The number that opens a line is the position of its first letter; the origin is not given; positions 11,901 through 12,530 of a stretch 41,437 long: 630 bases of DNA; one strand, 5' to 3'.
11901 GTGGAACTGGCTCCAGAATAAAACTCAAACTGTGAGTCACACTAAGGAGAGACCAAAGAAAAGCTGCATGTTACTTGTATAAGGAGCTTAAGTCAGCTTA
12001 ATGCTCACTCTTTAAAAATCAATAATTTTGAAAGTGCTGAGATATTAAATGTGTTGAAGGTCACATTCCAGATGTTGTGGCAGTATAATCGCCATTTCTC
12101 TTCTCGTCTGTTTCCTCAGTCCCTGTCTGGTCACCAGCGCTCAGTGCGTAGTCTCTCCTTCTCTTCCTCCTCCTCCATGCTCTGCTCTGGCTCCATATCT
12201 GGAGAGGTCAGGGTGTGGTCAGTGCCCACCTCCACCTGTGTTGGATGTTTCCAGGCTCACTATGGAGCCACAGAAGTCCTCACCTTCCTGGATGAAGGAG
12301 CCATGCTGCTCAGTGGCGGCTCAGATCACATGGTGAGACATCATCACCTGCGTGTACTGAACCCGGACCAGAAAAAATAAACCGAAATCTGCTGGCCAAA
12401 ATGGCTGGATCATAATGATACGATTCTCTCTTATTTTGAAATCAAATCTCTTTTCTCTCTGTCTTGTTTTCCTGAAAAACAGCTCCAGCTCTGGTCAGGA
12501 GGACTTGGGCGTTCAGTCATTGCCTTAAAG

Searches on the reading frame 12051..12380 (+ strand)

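Call 63: search_protein_families(library=pfam, proteins=[window:12051-12380:+], max_evalue=0.01)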
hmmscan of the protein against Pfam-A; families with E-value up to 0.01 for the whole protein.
window:12051-12380:+ (109 aa): 24 families
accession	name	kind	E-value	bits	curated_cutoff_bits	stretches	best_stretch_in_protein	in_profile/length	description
PF25173.1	Beta-prop_WDR3_1st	-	2.5e-13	50.6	154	1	22-100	64-142/184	WDR3 first beta-propeller domain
PF00400.38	WD40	-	5e-12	46.2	27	1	23-57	5-39/39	WD domain, G-beta repeat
PF25174.1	Beta-prop_THOC3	-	2e-10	40.6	305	1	24-96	41-196/272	THOC3 beta-propeller domain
PF24817.1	WD40_WDHD1_1st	-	6.9e-10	39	109.9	1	24-68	123-167/291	WDHD1 first WD40 domain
PF24807.1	WD40_CDC20-Fz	-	5.9e-09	36.1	200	1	9-103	33-123/292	CDC20/Fizzy WD40 domain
PF24814.1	WD40_Prp19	-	1.1e-08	34.9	320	1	22-101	42-121/281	Prp19 WD40 domain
PF25175.1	Beta-prop_WDR5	-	1.2e-07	31.7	250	1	22-96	87-161/296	WDR5 beta-propeller domain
PF25172.1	Beta-prop_WDR3_2nd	-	1.9e-07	31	140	1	23-98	211-286/293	WDR3 second beta-propeller domain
PF25391.1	WD40_Gbeta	-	2.3e-07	30.6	150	1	24-102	179-257/340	G protein beta WD-40 repeat protein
PF25168.1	Beta-prop_WDR36-Utp21_2nd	-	1.8e-06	27.9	84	1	24-88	235-298/335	WDR36/Utp21 second beta-propeller domain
PF25171.1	Beta-prop_WDR36-Utp21_1st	-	3.1e-06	27.3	80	1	28-96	191-261/266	WDR36/Utp21 first beta-propeller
PF24805.1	EIF3I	-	4e-06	26.6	200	0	25-66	48-89/324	EIF3I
PF23409.1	Beta-prop_EML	-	5.3e-06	26.5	88.2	1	27-97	154-224/267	Echinoderm microtubule-associated protein first beta-propeller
PF24105.1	Beta-prop_CAF1B_HIR1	-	6.4e-06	25.8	80.5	1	23-100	124-201/383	CAF1B/HIR1 beta-propeller domain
PF23393.2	Beta-prop_WDR90_POC16_2nd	-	0.0001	22.1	60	1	29-96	36-103/291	WDR90/POC16, second beta-propeller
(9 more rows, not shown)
